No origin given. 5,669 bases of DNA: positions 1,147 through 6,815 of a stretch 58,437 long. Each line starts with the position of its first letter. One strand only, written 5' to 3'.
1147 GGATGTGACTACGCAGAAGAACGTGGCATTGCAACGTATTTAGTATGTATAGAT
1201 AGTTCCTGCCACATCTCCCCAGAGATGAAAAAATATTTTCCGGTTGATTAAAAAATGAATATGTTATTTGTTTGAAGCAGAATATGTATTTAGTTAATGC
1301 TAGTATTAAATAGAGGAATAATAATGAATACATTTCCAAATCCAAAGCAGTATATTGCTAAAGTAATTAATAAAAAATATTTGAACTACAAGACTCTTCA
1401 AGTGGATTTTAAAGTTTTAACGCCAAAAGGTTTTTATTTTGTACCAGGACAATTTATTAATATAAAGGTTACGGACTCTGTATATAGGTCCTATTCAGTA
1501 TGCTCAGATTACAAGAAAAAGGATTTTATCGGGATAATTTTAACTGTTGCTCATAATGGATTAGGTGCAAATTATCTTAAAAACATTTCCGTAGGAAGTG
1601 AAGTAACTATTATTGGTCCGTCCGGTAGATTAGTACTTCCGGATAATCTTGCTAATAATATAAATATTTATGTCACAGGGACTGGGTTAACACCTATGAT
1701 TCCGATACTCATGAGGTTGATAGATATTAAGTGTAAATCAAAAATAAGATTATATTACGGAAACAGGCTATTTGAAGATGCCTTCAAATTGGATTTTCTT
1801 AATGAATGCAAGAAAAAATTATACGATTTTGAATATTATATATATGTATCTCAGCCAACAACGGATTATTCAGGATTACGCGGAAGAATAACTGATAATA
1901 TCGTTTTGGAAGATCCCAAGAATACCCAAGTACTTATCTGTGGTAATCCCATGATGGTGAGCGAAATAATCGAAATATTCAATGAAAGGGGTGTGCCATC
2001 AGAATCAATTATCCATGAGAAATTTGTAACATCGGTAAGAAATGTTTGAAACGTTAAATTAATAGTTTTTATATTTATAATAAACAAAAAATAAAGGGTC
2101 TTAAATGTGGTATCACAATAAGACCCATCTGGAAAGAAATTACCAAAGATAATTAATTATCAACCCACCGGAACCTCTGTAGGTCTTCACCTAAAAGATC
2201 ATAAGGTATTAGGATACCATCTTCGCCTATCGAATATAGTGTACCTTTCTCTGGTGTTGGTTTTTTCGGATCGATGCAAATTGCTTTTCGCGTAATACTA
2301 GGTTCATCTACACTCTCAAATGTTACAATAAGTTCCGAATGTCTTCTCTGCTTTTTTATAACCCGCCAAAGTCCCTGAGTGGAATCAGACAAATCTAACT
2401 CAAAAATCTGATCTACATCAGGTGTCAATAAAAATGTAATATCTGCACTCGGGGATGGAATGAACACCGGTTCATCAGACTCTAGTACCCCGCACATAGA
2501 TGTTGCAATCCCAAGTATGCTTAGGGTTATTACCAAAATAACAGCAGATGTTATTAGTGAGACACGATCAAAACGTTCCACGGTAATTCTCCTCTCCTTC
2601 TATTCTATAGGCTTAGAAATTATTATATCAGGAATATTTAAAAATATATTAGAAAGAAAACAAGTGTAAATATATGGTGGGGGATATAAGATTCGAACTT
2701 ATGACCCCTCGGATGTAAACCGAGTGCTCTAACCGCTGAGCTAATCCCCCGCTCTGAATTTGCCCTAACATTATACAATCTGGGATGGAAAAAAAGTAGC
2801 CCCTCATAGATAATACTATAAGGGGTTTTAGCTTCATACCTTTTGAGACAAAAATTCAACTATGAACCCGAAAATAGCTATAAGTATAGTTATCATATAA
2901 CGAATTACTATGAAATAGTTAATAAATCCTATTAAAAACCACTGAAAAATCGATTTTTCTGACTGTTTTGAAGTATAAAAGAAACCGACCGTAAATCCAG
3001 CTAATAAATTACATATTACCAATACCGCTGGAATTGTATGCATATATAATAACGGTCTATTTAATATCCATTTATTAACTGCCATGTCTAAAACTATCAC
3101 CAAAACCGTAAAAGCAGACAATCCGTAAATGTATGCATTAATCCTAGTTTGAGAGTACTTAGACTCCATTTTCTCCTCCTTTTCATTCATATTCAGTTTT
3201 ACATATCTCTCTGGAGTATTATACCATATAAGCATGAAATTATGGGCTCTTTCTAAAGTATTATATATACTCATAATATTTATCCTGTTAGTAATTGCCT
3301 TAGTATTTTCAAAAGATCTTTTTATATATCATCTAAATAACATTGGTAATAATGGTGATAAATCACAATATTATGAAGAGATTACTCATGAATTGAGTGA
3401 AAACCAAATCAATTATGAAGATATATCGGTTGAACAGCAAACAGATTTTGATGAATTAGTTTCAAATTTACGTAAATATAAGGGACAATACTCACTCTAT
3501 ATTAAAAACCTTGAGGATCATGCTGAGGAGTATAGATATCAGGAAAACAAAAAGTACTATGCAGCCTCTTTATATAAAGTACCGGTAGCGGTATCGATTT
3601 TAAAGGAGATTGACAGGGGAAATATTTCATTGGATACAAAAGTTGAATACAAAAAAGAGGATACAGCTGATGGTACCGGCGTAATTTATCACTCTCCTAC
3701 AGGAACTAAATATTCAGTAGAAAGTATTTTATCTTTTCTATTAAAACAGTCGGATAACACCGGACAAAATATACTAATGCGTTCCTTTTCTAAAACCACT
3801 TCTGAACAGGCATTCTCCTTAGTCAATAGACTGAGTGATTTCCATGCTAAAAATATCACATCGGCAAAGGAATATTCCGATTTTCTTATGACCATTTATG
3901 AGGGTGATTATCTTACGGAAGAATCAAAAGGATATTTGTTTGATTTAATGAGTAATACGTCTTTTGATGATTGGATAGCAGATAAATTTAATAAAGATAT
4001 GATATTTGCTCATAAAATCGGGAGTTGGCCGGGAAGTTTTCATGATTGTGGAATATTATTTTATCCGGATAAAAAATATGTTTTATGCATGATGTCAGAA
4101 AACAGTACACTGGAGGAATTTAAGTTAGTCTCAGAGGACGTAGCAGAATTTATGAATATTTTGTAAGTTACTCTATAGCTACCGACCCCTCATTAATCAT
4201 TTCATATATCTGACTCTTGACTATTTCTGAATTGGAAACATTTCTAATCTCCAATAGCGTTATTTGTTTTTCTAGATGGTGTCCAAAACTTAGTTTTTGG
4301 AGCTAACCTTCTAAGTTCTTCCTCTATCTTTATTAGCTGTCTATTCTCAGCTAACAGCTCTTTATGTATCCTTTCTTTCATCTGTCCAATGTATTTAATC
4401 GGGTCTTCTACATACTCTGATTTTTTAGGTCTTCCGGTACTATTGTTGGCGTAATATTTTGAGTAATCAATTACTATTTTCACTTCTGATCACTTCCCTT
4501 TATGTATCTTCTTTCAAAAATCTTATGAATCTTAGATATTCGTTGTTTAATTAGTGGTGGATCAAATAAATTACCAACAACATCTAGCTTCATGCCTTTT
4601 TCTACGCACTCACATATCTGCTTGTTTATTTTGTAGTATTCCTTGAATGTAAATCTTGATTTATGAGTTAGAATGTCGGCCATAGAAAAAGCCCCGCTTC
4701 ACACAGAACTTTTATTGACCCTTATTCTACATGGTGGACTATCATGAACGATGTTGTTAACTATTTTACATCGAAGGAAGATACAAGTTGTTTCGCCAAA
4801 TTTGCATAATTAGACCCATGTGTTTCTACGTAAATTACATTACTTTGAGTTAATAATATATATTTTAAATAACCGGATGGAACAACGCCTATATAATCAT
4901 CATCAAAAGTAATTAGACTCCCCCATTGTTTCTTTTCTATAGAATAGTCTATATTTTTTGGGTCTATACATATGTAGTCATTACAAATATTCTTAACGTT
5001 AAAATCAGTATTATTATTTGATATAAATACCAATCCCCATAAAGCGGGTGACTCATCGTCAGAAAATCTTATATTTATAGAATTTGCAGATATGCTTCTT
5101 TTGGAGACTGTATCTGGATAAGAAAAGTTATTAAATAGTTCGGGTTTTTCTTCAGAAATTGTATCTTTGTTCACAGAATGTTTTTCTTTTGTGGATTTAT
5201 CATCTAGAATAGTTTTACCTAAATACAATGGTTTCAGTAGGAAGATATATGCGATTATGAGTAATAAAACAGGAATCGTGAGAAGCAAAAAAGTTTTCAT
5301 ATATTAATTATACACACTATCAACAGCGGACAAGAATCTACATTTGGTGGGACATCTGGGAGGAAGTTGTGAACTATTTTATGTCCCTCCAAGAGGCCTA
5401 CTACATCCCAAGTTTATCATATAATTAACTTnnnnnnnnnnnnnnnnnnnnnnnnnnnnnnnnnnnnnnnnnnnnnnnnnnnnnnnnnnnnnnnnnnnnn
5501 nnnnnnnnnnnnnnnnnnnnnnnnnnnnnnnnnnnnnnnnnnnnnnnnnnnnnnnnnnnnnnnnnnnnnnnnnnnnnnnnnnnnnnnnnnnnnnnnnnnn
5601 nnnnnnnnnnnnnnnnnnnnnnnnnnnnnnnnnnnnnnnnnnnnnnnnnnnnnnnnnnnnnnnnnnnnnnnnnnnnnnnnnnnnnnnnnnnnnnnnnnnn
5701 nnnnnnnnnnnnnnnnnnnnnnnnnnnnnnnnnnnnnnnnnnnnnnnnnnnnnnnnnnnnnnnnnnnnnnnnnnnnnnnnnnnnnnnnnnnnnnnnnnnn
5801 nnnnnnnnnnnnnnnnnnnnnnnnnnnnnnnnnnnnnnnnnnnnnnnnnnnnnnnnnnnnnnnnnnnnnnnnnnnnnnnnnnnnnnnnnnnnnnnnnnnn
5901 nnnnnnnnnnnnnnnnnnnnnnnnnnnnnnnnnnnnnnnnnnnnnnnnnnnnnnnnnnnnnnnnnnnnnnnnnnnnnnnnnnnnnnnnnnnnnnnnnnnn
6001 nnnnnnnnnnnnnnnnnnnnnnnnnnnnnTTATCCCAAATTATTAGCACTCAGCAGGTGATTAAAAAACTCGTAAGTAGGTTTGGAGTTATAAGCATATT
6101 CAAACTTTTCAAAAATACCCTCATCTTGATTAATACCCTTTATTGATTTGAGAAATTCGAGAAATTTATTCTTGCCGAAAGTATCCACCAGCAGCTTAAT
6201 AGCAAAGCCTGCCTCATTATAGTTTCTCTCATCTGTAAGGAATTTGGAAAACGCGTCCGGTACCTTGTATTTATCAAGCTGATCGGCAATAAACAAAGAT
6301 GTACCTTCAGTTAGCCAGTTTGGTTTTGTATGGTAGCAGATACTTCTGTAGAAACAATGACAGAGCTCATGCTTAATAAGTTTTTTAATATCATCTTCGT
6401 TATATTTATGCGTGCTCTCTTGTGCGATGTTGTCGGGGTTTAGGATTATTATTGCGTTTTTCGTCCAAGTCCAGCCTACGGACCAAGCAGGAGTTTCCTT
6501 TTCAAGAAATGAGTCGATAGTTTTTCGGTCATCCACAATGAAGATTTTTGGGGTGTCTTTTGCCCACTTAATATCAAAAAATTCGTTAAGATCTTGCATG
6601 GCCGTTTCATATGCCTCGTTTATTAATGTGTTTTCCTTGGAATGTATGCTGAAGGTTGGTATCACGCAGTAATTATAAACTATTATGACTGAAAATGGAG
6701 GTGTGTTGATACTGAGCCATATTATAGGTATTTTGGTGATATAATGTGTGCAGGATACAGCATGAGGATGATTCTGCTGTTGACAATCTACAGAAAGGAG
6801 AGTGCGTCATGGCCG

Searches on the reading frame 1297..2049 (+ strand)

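Call 71: search_protein_families(library=pfam, proteins=[window:1297-2049:+], max_evalue=0.001)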
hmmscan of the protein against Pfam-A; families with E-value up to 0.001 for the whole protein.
window:1297-2049:+ (250 aa): 3 families
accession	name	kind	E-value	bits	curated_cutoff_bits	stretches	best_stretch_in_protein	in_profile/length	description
PF00175.26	NAD_binding_1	-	1.4e-13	51.9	22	1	127-222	4-105/109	Oxidoreductase NAD-binding domain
PF00970.30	FAD_binding_6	-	2.7e-10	40.9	21.1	1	22-112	3-97/99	Oxidoreductase FAD-binding domain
PF08030.17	NAD_binding_6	-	0.00068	20.2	22.2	0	127-189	9-79/156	Ferric reductase NAD binding domain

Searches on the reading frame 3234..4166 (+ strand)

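Call 9: search_protein_families(library=pfam, proteins=[window:3234-4166:+], max_evalue=0.01)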
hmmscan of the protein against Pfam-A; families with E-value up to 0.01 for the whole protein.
window:3234-4166:+ (310 aa): 2 families
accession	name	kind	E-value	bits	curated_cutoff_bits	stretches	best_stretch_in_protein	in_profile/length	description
PF13354.11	Beta-lactamase2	-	6.1e-46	156.9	22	1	87-287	1-213/214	Beta-lactamase enzyme family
PF00144.29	Beta-lactamase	-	1e-05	25.3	27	1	94-149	26-92/329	Beta-lactamase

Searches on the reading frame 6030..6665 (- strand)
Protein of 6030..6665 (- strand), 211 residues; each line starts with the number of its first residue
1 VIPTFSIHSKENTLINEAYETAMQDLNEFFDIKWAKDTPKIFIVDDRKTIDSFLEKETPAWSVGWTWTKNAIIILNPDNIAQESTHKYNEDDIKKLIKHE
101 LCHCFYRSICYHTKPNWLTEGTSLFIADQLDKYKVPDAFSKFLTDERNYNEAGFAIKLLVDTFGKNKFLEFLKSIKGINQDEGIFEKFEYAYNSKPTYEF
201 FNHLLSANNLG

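Call 9: search_protein_families(library=pfam, proteins=[window:6030-6665:-], max_evalue=0.01)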
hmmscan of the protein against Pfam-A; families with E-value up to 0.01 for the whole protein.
window:6030-6665:- (211 aa): 2 families
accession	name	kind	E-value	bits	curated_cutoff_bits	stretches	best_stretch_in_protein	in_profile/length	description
PF13485.12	Peptidase_MA_2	-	2.3e-06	28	32.4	0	58-133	39-109/201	Peptidase MA superfamily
PF18894.6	PhageMetallopep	-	0.0019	18.7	23.7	1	20-117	10-105/134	Putative phage metallopeptidase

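Call 10: search_protein_families(library=ncbifam, proteins=[window:6030-6665:-], max_evalue=0.01)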
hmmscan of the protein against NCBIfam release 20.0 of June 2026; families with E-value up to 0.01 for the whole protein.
window:6030-6665:- (211 aa): 1 family
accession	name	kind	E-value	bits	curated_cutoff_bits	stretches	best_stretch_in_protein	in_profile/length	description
NF033876.2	flagella_HExxH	equivalog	0.0091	15.5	205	0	89-126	125-163/384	flagellinolysin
